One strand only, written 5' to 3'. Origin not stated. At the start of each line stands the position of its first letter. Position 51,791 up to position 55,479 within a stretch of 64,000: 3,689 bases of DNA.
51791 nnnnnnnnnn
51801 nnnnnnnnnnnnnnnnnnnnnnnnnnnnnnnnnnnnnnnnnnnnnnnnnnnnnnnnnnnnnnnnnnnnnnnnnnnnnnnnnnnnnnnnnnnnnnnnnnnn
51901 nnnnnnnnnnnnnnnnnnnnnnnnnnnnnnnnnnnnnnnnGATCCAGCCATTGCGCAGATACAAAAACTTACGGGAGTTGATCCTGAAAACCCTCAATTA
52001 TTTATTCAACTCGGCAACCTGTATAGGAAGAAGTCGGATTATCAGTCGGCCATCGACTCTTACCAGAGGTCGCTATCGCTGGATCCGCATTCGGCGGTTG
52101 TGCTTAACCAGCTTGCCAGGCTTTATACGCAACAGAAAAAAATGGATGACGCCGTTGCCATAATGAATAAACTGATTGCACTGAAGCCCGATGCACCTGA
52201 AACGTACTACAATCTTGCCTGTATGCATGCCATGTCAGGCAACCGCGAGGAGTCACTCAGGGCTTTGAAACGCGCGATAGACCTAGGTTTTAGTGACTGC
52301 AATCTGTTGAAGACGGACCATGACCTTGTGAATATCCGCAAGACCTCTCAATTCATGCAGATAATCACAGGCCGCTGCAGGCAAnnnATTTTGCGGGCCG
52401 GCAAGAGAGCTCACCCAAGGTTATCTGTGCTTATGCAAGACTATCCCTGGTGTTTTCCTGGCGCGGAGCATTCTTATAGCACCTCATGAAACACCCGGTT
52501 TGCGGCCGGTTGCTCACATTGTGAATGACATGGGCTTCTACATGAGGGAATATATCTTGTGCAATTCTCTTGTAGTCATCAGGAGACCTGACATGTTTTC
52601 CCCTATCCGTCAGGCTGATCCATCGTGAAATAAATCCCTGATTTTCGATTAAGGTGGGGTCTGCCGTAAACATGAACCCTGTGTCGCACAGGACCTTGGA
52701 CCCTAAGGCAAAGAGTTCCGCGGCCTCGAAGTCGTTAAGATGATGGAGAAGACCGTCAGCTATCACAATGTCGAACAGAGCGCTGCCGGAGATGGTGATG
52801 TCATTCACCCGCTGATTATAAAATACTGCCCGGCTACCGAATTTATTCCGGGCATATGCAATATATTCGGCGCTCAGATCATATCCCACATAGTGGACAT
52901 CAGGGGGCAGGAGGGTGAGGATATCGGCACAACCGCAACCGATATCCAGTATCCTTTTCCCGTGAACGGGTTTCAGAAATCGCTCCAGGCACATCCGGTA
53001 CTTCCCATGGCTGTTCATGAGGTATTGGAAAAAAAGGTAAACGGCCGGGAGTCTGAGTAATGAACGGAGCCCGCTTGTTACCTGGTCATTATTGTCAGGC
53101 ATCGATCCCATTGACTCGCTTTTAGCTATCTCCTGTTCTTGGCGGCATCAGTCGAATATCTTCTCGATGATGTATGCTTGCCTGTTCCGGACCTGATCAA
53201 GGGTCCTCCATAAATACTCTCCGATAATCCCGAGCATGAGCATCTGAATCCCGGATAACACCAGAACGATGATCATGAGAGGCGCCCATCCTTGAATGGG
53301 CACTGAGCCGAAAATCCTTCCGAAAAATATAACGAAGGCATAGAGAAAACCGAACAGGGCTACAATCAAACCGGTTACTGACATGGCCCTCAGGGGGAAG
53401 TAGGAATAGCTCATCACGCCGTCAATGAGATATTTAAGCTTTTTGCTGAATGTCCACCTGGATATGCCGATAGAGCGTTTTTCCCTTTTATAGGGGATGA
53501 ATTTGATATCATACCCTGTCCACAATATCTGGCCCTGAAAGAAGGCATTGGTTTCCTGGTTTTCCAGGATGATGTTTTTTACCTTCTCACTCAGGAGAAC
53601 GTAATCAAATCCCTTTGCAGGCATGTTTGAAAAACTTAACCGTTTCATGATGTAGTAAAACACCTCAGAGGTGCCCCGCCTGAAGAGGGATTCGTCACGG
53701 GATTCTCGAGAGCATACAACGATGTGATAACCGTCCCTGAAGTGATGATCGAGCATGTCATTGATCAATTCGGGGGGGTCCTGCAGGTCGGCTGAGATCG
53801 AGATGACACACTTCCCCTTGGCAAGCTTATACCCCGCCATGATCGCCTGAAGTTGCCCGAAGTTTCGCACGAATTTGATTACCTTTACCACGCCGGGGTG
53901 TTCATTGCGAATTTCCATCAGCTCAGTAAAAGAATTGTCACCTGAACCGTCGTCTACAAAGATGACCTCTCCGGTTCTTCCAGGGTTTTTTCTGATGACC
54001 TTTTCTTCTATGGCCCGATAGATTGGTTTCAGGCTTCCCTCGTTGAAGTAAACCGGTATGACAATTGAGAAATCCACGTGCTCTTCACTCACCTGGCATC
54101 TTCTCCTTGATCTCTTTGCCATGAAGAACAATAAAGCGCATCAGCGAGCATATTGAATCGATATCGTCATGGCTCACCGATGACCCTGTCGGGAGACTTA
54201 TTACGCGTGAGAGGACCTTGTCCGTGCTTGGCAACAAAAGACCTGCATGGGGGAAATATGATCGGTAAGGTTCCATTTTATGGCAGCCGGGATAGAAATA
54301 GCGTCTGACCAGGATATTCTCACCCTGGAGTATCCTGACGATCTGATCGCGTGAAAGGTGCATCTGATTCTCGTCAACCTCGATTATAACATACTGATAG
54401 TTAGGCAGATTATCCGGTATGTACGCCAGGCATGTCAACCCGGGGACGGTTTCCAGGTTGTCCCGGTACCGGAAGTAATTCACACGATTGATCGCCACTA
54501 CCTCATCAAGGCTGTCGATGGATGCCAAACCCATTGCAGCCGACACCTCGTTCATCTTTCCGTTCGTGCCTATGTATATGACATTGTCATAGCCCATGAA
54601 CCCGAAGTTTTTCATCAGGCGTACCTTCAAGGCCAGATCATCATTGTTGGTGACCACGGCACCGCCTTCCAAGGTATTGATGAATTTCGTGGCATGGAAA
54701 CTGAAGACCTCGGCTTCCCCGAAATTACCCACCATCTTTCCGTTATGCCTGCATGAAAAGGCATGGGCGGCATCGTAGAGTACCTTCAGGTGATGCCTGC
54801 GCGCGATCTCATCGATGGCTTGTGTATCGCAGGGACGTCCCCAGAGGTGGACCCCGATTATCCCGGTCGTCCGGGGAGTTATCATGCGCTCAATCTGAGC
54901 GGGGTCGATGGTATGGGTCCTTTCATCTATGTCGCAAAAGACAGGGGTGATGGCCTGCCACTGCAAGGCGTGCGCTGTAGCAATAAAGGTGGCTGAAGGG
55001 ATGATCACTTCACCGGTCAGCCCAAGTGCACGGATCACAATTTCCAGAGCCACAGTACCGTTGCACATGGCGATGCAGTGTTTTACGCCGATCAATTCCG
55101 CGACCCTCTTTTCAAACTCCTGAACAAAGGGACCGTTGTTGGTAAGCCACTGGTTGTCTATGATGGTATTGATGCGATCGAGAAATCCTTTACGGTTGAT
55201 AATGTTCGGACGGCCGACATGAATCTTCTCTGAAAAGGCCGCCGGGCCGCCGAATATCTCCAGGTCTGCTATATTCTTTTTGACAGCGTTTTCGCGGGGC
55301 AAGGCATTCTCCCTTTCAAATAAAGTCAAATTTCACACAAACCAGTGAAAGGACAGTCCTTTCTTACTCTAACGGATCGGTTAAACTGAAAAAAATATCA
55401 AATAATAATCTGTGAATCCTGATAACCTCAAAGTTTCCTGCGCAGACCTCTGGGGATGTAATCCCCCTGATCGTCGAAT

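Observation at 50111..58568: ArnB/ArnC-like module flanked by paralogous membrane-TPR proteins that may be the ArnT-like transferases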

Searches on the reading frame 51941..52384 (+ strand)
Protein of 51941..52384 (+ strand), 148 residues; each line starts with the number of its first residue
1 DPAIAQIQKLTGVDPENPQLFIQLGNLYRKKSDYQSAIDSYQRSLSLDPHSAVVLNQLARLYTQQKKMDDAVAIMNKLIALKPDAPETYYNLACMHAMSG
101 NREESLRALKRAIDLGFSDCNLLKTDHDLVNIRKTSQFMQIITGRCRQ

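Call 60: search_protein_families(library=ncbifam, proteins=[window:51941-52384:+], max_evalue=0.001)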
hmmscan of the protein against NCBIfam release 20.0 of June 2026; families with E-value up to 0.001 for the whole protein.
window:51941-52384:+ (148 aa): 31 families (the best 25 are shown)
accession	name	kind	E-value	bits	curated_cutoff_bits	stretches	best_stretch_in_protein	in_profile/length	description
NF047558.1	TPR_END_plus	domain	3.1e-23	81.5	32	1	89-142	2-55/56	TPR end-of-group domain-containing protein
TIGR02917.1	PEP_TPR_lipo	equivalog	3.2e-16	58.4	312.2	1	2-115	449-562/899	XrtA/PEP-CTERM system TPR-repeat protein PrsT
NF040959.1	MamA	equivalog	1.2e-14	54.3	200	1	3-115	56-168/204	magnetosome protein MamA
TIGR02552.1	LcrH_SycD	equivalog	4.6e-11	42.6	104.8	2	8-72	42-106/136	SycD/LcrH family type III secretion system chaperone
TIGR00540.1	TPR_hemY_coli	hypoth_equivalog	3.2e-10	39.4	142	1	2-76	310-383/385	heme biosynthesis-associated TPR protein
NF033920.0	C39_PA2778_fam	equivalog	8.2e-10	38.5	150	1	11-82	183-254/255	PA2778 family cysteine peptidase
NF053607.1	CHU_0125_OmpA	equivalog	2.6e-08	32.8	620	1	29-140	30-141/639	CHU_0125 family OmpA-like outer membrane integrity protein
NF047371.1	FlcA_CTERM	equivalog_domain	3.2e-08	32.5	300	1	65-115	326-376/646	periplasmic flagellar collar protein FlcA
TIGR02521.1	type_IV_pilW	equivalog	5e-08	32.8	154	1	3-114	50-163/234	type IV pilus biogenesis/stability protein PilW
TIGR03939.1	PGA_TPR_OMP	equivalog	1.1e-07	30.5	366.65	1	3-87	414-498/800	poly-beta-1,6 N-acetyl-D-glucosamine export porin PgaA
NF052415.1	T3SS_chap_SctY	equivalog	1.9e-07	31.6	70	1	49-118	3-72/106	type III secretion apparatus assembly chaperone SctY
NF052400.1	M48_BAM_BepA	equivalog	7.2e-07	28.3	570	1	3-108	326-431/483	beta-barrel assembly-enhancing protease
NF002725.1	PRK02603.1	equivalog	7.6e-07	29.3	143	0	20-67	74-121/173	photosystem I assembly protein Ycf3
NF033758.1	gliding_GltE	equivalog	1.7e-06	27.3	225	1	13-114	149-250/411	adventurous gliding motility TPR repeat lipoprotein GltE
TIGR00990.1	3a0801s09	subfamily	2.6e-06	26.3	757.25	1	9-115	390-496/615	mitochondrial import receptor subunit TOM70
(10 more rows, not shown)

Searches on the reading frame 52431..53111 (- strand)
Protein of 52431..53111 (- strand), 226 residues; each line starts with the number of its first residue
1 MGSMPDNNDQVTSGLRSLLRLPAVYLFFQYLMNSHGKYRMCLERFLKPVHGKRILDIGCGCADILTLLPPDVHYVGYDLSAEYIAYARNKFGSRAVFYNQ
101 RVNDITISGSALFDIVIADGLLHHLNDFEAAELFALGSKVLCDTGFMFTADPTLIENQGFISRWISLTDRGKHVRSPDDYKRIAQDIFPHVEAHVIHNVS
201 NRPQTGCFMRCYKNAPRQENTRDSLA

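Call 4: search_protein_families(library=pfam, proteins=[window:52431-53111:-], max_evalue=0.01)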
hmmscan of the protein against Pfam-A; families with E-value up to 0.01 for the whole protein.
window:52431-53111:- (226 aa): 6 families
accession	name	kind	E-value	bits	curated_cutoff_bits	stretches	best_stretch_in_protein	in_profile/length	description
PF13649.12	Methyltransf_25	-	1.8e-10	41.8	27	1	54-143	1-95/97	Methyltransferase domain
PF08242.18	Methyltransf_12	-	6.1e-10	40.1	30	1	55-130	1-83/98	Methyltransferase domain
PF13847.12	Methyltransf_31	-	1.7e-09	37.9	27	1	51-131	4-93/145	Methyltransferase domain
PF08241.18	Methyltransf_11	-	1.8e-07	32.1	21.2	1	55-131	1-79/95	Methyltransferase domain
PF13489.12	Methyltransf_23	-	8.9e-07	29.2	27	1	42-181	13-151/164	Methyltransferase domain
PF02353.26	CMAS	-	9.3e-06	25.6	27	1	37-202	50-204/273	Mycolic acid cyclopropane synthetase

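Call 16: search_protein_families(library=ncbifam, proteins=[window:52431-53111:-], max_evalue=0.001)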
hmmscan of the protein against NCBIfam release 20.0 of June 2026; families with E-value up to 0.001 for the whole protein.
window:52431-53111:- (226 aa): 8 families
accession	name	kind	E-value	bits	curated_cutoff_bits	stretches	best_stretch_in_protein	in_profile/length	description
NF004851.0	PRK06202.1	equivalog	1.7e-09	37.4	243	1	34-135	44-152/237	hypothetical protein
NF043040.1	corrin_prot_MT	hypoth_equivalog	9.2e-08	31.8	180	1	34-156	23-154/216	corrinoid protein-associated methyltransferase CpaM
NF045667.1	MTase_DVU1556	equivalog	1.9e-07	30.8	155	1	47-176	19-130/213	DVU_1556 family methyltransferase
TIGR02021.1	BchM-ChlM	equivalog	1.5e-06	27.8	158.9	1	39-158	41-165/218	magnesium protoporphyrin IX methyltransferase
TIGR01983.1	UbiG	equivalog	2.2e-06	27.1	102.95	1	47-148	46-150/228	bifunctional 2-polyprenyl-6-hydroxyphenol methylase/3-demethylubiquinol 3-O-methyltransferase UbiG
NF001244.0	PRK00216.1-5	equivalog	0.00016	21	216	1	35-110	33-117/236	bifunctional demethylmenaquinone methyltransferase/2-methoxy-6-polyprenyl-1,4-benzoquinol methylase UbiE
NF041537.1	ArsM_AhpD_UU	exception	0.00024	20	510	1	50-155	76-186/345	arsenite methyltransferase/AhpD domain selenoprotein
NF008686.0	PRK11705.1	equivalog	0.00098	18.3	400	0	46-148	163-264/383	cyclopropane fatty acyl phospholipid synthase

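Call 68: search_solved_structures(query=window:52431-53111:-, max_evalue=0.001)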
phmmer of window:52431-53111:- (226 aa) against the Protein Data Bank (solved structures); distinct sequences matched with E-value up to 0.001: 7.
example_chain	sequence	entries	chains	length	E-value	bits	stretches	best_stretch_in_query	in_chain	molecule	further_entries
9w6x_A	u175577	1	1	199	2.7e-05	27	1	47-148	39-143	YtkW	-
5wp4_A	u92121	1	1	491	0.0001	25.2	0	46-130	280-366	Phosphoethanolamine N-methyltransferase 1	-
5wp5_A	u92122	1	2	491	0.00026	23.8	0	46-130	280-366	Phosphomethylethanolamine N-methyltransferase 2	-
3d2l_A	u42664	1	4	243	0.00028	23.7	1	50-147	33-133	SAM-dependent methyltransferase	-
3dli_A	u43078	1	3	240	0.0005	22.9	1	25-150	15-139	methyltransferase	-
3dtn_A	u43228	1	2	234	0.00078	22.3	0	53-153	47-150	Putative Methyltransferase MM_2633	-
3g5l_A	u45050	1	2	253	0.00081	22.2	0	42-130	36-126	Putative S-adenosylmethionine dependent methyltransferase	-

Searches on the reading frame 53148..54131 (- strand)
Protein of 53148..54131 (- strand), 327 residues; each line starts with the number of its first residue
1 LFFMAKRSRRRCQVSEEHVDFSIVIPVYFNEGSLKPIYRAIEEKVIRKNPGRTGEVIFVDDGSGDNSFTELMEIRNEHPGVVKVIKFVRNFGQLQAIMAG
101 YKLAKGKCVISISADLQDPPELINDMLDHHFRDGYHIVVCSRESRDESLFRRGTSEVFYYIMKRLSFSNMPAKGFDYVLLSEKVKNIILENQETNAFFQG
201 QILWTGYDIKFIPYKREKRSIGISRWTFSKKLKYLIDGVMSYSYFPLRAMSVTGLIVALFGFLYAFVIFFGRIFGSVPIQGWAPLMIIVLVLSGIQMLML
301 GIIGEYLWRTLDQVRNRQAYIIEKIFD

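Call 4: search_protein_families(library=pfam, proteins=[window:53148-54131:-], max_evalue=0.01)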
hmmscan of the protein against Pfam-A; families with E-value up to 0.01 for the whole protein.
window:53148-54131:- (327 aa): 1 family
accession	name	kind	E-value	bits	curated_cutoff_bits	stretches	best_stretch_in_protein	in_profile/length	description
PF00535.33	Glycos_transf_2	-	3.9e-21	76.1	23.3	1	22-170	1-149/168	Glycosyl transferase family 2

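Call 16: search_protein_families(library=ncbifam, proteins=[window:53148-54131:-], max_evalue=0.001)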
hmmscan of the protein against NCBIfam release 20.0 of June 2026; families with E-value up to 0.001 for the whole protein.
window:53148-54131:- (327 aa): 9 families
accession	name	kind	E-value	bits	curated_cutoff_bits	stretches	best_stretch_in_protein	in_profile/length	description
NF047588.1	GlcsyltransPgfSStrep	equivalog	9.8e-57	192.5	500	1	21-324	3-304/308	glycosyltransferase PgfS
NF007986.1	PRK10714.1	equivalog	8.6e-44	149.8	529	1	20-325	7-311/316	undecaprenyl-phosphate 4-deoxy-4-formamido-L-arabinose transferase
TIGR03937.1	PgaC_IcaA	equivalog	5.5e-09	35.5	422.3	1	13-116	39-136/407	poly-beta-1,6-N-acetyl-D-glucosamine synthase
NF041875.1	EPS_EpsD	equivalog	9.2e-09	35.1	370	1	22-139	2-113/325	exopolysaccharide biosynthesis glycosyltransferase EpsD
NF007482.0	PRK10073.1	equivalog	1.6e-08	33.9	423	1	18-142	5-122/334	glycosyltransferase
TIGR03111.1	glyc2_xrt_Gpos1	hypoth_equivalog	3.8e-08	32.6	363.95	1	3-129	33-155/439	TIGR03111 family XrtG-associated glycosyltransferase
TIGR03965.1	mycofact_glyco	equivalog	1.1e-06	27.8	280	1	11-130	66-179/467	mycofactocin biosynthesis glycosyltransferase MftF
TIGR04283.1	glyco_like_mftF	equivalog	0.00026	20.6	182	1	22-127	2-94/221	TIGR04283 family arsenosugar biosynthesis glycosyltransferase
NF058614.1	PPMAGASynPpgS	equivalog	0.00074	19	370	1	22-147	3-118/226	polyprenyl-phospho-N-acetylgalactosaminyl synthase PpgS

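Call 37: search_solved_structures(query=window:53148-54131:-, max_evalue=0.00001)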
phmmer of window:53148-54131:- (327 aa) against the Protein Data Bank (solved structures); distinct sequences matched with E-value up to 0.00001: 7.
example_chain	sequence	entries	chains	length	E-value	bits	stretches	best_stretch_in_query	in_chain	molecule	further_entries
5ekp_C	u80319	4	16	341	7.6e-59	202.5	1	17-325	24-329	Uncharacterized glycosyltransferase sll0501 | Glycosyltransferase sll0501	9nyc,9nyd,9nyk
9nye_A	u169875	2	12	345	7.9e-59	202.5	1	17-325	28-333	Glycosyltransferase sll0501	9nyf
5eke_A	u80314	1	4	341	3.1e-58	200.5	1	17-325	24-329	Uncharacterized glycosyltransferase sll0501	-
9hwj_A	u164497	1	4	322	3.3e-35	124.8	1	21-325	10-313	Undecaprenyl-phosphate 4-deoxy-4-formamido-L-arabinose transferase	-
9bhc_C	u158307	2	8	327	2e-34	122.2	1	21-325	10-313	Undecaprenyl-phosphate 4-deoxy-4-formamido-L-arabinose transferase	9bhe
8vxh_A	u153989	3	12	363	2.9e-34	121.8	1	21-325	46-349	Undecaprenyl-phosphate 4-deoxy-4-formamido-L-arabinose transferase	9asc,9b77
5mlz_A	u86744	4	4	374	3.5e-11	45.9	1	19-143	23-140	Dolichol monophosphate mannose synthase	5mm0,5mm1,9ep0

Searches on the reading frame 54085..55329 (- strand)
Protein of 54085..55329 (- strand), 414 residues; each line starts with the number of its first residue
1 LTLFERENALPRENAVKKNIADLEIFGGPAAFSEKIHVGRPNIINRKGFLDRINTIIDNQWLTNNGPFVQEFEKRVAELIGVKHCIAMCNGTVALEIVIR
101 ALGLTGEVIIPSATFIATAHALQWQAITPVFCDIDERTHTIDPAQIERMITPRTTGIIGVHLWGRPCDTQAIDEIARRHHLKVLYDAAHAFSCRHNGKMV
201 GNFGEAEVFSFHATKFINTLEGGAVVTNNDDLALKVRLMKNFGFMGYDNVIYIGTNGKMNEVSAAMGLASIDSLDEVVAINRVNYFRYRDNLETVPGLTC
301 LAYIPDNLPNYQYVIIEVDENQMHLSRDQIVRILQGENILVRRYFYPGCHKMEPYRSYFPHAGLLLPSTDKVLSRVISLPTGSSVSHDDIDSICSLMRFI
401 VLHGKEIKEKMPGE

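Call 4: search_protein_families(library=pfam, proteins=[window:54085-55329:-], max_evalue=0.01)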
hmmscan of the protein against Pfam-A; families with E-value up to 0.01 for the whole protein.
window:54085-55329:- (414 aa): 3 families
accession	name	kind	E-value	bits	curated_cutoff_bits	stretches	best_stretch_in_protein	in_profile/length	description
PF01041.23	DegT_DnrJ_EryC1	-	1.5e-107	360.4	19.8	1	48-397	6-359/360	DegT/DnrJ/EryC1/StrS aminotransferase family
PF01053.26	Cys_Met_Meta_PP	-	4.5e-07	29.2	27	1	67-243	52-230/381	Cys/Met metabolism PLP-dependent enzyme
PF01212.27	Beta_elim_lyase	-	1.4e-05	25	27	1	67-192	32-174/288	Beta-eliminating lyase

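Call 16: search_protein_families(library=ncbifam, proteins=[window:54085-55329:-], max_evalue=0.001)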
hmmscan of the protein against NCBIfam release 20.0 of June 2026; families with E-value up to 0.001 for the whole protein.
window:54085-55329:- (414 aa): 16 families
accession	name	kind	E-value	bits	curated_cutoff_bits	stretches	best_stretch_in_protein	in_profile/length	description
TIGR04427.1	PLP_DesI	equivalog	1.2e-158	528.4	650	1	17-407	2-389/390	dTDP-4-dehydro-6-deoxyglucose aminotransferase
TIGR03588.1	PseC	equivalog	2.2e-64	217.7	423.5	1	52-398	16-377/380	UDP-4-amino-4,6-dideoxy-N-acetyl-beta-L-altrosamine transaminase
NF008658.2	PRK11658.1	equivalog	4.2e-60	203.4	631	1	50-400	17-376/379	UDP-4-amino-4-deoxy-L-arabinose aminotransferase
TIGR04181.1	NHT_00031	hypoth_equivalog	9.4e-60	202.4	420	1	51-381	14-358/359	LegC family aminotransferase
NF008687.0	PRK11706.1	equivalog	1.1e-44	152.7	375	1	50-396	14-369/375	dTDP-4-amino-4,6-dideoxygalactose transaminase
NF011936.0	PRK15407.1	equivalog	2.5e-39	135.2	423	2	45-243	45-251/440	lipopolysaccharide biosynthesis protein RfbH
TIGR02379.1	ECA_wecE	subfamily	4.8e-37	127.6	434.85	1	50-396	14-370/376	dTDP-4-amino-4,6-dideoxy-D-glucose transaminase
NF043007.1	CysBLyMetC_Staph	equivalog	3.1e-08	32.9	700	1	67-241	51-225/378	cystathionine beta-lyase MetC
TIGR01328.1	met_gam_lyase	equivalog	9e-07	28.1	549.7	1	66-238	58-230/391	methionine gamma-lyase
NF006096.0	PRK08248.1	equivalog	2.6e-06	26.4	726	1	67-219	64-214/431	homocysteine synthase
NF005871.0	PRK07811.1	equivalog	3.1e-06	26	513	1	66-241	60-236/389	cystathionine gamma-synthase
NF006003.0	PRK08133.1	equivalog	5.4e-06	25.3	522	1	66-235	65-235/396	O-succinylhomoserine sulfhydrylase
NF000586.1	PRK00011.1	subfamily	3.8e-05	22.6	335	1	123-236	125-240/404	serine hydroxymethyltransferase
TIGR01325.1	O_suc_HS_sulf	equivalog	4.2e-05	22.3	510.05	1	64-240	51-228/380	O-succinylhomoserine sulfhydrylase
NF006004.0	PRK08134.1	equivalog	0.0001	21.1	636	1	67-218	64-213/433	O-acetylhomoserine aminocarboxypropyltransferase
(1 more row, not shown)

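Call 38: search_solved_structures(query=window:54085-55329:-, max_evalue=1e-30)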
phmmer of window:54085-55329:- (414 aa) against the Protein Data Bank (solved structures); distinct sequences matched with E-value up to 1e-30: 37.
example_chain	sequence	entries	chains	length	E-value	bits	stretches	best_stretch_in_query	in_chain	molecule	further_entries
2po3_A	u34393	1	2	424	6.8e-127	427.2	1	17-408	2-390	4-dehydrase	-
3dr7_A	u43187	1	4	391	6.4e-60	206.6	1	35-397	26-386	Putative perosamine synthetase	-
3bn1_A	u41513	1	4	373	8.8e-60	206.2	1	51-397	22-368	Perosamine synthetase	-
3dr4_A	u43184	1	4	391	4.4e-59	203.9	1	35-397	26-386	Putative perosamine synthetase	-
7b0m_AAA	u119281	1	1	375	1.4e-48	169.3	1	53-358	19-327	Sugar aminotransferase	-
8gyh_B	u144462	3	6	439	3.8e-46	161.3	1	22-312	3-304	DegT/DnrJ/EryC1/StrS family aminotransferase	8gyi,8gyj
7b0d_A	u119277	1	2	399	2.3e-45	158.7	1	53-394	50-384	Glutamine--scyllo-inositol transaminase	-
3frk_A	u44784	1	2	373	3.3e-45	158.2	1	66-394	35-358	QdtB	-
1mdo_A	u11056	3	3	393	1.1e-44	156.5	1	50-401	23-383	ArnB aminotransferase | UDP-4-amino-4-deoxy-L-arabinose--oxoglutarate aminotransferase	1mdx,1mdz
8sng_A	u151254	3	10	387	3.7e-44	154.7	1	50-396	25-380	UDP-4-amino-4-deoxy-L-arabinose--oxoglutarate aminotransferase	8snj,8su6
4oca_A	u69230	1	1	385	1.3e-43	152.9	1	50-398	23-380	UDP-4-amino-4-deoxy-L-arabinose--oxoglutarate aminotransferase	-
5u1z_A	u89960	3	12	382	2.6e-43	151.9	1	48-397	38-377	Putative aminotransferase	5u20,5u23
5u21_A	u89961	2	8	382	1.7e-42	149.3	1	48-397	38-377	Putative aminotransferase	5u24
3nyu_A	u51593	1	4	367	1e-41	146.7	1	66-397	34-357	Aminotransferase WbpE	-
3nu7_A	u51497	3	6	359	1.7e-41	145.9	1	66-394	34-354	Aminotransferase WbpE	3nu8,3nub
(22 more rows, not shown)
